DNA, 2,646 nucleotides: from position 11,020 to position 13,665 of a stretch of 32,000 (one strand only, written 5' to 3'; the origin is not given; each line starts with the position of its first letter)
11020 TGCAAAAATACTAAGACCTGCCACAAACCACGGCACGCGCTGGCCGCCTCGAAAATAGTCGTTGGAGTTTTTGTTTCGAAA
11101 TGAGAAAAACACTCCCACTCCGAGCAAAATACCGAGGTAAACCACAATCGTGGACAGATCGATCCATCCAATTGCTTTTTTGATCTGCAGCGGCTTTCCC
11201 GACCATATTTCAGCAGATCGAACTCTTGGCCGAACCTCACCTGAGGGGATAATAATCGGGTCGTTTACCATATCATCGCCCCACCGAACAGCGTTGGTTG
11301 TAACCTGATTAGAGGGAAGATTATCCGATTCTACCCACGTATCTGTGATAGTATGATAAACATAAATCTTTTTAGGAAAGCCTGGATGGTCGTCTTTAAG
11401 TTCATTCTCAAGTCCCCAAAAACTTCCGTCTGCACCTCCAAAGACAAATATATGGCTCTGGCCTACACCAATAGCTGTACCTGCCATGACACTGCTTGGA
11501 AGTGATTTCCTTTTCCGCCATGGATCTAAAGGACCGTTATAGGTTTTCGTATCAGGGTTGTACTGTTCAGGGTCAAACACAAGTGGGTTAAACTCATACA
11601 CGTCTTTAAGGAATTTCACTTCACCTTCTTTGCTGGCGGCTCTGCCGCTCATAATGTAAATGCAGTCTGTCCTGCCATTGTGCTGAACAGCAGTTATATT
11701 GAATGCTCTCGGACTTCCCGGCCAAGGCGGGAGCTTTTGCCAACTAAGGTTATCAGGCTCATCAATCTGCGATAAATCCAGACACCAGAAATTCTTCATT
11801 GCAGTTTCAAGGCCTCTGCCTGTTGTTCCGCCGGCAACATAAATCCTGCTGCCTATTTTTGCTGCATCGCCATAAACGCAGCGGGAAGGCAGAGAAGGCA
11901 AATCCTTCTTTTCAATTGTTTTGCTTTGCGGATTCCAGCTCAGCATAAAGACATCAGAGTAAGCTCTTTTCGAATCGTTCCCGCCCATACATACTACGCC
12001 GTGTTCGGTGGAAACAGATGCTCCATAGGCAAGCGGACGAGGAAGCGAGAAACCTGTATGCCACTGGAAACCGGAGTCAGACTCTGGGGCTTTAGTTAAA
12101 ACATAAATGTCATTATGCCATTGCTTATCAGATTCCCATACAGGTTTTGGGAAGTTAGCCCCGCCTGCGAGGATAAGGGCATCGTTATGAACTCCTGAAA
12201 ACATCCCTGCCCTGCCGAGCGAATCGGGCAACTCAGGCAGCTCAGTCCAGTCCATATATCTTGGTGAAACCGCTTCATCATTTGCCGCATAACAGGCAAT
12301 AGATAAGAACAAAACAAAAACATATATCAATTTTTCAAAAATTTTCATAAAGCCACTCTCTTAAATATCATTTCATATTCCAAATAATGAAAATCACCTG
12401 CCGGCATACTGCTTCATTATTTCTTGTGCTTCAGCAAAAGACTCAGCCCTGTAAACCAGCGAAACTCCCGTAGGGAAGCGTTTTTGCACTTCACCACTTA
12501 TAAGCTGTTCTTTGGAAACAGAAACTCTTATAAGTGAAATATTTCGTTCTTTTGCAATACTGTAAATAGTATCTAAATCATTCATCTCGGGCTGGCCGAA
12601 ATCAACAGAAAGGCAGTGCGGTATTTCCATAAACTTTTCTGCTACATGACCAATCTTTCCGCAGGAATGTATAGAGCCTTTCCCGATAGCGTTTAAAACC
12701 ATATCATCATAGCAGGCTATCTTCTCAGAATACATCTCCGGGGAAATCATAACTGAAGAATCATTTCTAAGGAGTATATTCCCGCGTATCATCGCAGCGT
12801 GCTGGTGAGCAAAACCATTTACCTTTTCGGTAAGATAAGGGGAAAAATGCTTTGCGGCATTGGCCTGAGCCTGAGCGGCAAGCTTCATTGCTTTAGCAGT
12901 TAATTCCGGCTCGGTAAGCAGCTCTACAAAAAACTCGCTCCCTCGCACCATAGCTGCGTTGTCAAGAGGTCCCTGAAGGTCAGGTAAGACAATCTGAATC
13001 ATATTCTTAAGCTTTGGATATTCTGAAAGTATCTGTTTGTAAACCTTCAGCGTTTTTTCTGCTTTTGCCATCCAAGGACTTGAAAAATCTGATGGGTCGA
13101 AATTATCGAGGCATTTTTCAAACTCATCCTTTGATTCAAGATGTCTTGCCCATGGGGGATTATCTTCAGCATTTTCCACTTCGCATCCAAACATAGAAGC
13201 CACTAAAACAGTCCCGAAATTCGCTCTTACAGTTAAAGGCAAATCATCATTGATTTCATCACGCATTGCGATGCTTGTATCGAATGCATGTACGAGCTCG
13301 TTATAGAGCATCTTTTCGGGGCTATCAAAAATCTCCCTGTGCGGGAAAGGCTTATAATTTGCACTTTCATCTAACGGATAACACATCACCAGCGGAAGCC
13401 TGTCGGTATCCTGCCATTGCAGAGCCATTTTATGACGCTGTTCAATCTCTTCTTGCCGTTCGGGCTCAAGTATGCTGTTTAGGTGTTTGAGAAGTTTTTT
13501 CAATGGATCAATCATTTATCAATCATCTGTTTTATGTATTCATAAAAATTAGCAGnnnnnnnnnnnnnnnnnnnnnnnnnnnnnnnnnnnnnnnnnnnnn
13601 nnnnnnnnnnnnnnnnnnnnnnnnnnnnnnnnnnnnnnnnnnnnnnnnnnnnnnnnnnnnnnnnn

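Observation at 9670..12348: Sialic-acid mutarotase (Kelch/NanM-like) fused to the N-terminus of an SSS symporter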

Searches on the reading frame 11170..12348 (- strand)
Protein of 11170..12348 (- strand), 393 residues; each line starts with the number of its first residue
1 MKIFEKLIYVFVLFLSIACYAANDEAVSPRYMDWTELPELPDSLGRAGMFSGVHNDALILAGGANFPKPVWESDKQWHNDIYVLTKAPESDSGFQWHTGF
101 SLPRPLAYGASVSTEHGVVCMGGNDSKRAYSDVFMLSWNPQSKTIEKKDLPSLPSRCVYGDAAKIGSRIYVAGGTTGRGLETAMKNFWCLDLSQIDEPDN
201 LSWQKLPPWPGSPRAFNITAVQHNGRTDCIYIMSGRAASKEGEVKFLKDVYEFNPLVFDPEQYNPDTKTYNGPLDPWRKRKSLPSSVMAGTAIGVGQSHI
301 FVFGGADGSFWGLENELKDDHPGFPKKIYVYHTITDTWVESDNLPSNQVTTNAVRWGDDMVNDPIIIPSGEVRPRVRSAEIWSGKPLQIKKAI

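Call 16: search_solved_structures(query=window:11170-12348:-, max_evalue=1, show_alignments=3)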
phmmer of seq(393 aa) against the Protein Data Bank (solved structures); distinct sequences matched with E-value up to 1: 10.
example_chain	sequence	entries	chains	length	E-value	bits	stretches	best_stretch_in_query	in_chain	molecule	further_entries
2uvk_A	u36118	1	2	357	2.9e-08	36.2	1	32-144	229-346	YJHT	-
6gxs_A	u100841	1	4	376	8.8e-05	24.7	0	90-112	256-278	CV39L lectin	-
9y8j_A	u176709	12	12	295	0.00031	22.9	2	95-187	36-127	Kelch-like protein 12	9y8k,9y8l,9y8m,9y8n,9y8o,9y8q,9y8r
8pjw_A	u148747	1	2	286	0.00077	21.6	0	265-309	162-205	SAKe6FE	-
7qzq_A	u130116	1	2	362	0.00082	21.5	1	162-255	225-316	Kelch repeat and BTB domain-containing protein 12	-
2vpj_A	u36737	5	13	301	0.0013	20.9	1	95-187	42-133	KELCH-LIKE PROTEIN 12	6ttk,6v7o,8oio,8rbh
4asc_A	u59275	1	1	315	0.0047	19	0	93-185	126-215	KELCH REPEAT AND BTB DOMAIN-CONTAINING PROTEIN 5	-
5vgt_A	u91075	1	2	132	0.73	11.8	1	312-371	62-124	Gene 7 protein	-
5wxy_A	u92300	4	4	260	0.98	11.4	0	244-278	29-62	McyF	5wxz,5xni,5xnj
7sfs_N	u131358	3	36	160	0.99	11.4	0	312-371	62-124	Gene 7 protein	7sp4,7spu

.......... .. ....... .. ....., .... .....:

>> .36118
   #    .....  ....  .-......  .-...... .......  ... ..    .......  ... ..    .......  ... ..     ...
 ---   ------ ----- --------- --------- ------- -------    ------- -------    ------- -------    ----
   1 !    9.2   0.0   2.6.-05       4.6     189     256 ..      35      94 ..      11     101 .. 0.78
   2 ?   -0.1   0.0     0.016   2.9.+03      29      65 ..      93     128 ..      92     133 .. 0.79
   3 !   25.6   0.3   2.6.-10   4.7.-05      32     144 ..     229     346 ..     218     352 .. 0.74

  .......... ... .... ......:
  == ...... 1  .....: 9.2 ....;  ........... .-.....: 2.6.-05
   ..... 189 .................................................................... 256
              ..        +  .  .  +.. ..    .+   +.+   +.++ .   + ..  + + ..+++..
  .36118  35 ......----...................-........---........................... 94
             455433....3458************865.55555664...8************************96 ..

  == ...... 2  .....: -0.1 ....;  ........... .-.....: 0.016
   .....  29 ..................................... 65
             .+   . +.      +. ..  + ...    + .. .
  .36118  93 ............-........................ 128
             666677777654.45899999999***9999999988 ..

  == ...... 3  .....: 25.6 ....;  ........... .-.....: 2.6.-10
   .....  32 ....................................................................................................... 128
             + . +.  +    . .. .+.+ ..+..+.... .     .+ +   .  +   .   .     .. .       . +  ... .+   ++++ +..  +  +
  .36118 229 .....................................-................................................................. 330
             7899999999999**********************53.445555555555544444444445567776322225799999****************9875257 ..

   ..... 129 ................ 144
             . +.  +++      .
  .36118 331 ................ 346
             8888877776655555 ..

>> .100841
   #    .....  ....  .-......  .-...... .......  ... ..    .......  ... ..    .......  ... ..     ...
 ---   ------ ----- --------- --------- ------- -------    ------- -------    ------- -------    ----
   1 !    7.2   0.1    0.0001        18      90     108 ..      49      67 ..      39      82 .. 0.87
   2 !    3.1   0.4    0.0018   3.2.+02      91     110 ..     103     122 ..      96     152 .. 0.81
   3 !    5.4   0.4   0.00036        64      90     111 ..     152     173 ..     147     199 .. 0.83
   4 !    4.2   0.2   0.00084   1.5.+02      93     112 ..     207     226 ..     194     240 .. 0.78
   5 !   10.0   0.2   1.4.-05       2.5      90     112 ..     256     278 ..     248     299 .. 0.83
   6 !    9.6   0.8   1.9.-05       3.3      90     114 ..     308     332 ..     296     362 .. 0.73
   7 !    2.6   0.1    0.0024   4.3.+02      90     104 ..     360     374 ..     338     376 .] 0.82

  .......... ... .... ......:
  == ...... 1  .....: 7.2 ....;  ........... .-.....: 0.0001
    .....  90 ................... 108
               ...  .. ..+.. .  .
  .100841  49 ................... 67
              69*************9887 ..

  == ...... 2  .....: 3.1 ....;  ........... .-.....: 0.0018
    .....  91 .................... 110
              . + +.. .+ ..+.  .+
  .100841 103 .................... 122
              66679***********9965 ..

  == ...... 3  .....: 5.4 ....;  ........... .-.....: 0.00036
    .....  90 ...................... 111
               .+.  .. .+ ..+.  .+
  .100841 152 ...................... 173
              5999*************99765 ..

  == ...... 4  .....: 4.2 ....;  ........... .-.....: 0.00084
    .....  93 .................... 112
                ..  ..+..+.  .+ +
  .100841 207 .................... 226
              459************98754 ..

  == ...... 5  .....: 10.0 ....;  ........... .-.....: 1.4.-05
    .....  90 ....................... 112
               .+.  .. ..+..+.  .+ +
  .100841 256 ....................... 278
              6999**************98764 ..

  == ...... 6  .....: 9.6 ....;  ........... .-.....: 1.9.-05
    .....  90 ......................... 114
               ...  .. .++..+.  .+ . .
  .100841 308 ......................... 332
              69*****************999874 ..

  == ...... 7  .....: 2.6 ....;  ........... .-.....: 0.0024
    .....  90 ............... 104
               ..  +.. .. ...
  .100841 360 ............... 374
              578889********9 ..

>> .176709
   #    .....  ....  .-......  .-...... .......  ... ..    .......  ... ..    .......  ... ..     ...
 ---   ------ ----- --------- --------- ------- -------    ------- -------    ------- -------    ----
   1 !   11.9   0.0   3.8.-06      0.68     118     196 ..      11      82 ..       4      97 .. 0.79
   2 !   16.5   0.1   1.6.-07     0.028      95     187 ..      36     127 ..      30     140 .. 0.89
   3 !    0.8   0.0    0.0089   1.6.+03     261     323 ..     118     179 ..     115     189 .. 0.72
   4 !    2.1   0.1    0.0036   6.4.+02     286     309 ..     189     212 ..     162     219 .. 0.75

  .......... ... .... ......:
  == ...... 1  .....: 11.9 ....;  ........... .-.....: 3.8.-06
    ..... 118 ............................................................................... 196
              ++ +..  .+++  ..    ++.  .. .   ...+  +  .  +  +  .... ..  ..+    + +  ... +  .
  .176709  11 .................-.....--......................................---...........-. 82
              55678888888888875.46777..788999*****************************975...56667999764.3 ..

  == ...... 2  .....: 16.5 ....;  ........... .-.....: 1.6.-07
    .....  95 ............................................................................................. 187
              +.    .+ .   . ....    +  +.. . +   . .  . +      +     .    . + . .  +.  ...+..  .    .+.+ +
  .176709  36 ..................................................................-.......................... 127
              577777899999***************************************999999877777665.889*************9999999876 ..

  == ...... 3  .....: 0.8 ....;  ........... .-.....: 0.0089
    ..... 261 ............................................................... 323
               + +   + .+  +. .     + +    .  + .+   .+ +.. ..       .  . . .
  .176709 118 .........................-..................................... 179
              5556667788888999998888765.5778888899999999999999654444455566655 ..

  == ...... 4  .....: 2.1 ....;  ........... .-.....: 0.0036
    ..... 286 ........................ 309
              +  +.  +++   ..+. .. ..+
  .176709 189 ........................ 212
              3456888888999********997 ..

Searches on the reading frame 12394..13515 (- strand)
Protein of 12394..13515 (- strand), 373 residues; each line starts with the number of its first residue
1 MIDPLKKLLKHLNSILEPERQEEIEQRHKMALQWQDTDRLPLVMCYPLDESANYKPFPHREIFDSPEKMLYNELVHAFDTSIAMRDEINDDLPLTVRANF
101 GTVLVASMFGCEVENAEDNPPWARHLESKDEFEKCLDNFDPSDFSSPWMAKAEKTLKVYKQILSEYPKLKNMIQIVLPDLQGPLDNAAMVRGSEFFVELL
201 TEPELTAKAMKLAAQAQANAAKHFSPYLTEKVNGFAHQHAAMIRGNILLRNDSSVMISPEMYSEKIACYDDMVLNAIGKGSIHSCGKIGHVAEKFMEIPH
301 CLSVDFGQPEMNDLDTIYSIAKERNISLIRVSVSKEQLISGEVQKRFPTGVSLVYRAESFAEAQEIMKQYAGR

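Call 3: search_protein_families(library=pfam, proteins=[window:12394-13515:-], max_evalue=0.01)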
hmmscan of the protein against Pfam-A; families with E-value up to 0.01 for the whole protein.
window:12394-13515:- (373 aa): 0 families

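Call 4: search_protein_families(library=ncbifam, proteins=[window:12394-13515:-], max_evalue=0.01)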
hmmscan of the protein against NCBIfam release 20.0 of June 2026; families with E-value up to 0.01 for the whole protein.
window:12394-13515:- (373 aa): 3 families
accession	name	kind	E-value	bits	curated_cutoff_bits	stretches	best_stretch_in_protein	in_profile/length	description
NF004889.0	PRK06252.1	subfamily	6.2e-07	28.7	244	1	95-305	68-260/340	methylcobalamin:coenzyme M methyltransferase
TIGR01463.1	mtaA_cmuA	subfamily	0.00018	20.9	235.4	1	96-290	68-246/340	MtaA/CmuA family methyltransferase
NF041608.1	methylcob_mtaseMtbA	equivalog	0.0016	17.6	600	1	96-222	69-187/339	methylcobamide:CoM methyltransferase MtbA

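Call 40: search_protein_families(library=pfam, proteins=[window:12394-13515:-], max_evalue=10)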
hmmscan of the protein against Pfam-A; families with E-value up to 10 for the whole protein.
window:12394-13515:- (373 aa): 3 families
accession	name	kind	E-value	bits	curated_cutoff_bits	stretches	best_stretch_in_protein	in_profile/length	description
PF02024.20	Leptin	-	0.01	16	25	1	141-176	42-76/145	Leptin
PF03711.20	OKR_DC_1_C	-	0.12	13.2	24.2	1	259-370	2-106/132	Orn/Lys/Arg decarboxylase, C-terminal domain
PF01912.23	eIF-6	-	0.13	12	25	1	214-292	69-145/197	eIF-6 family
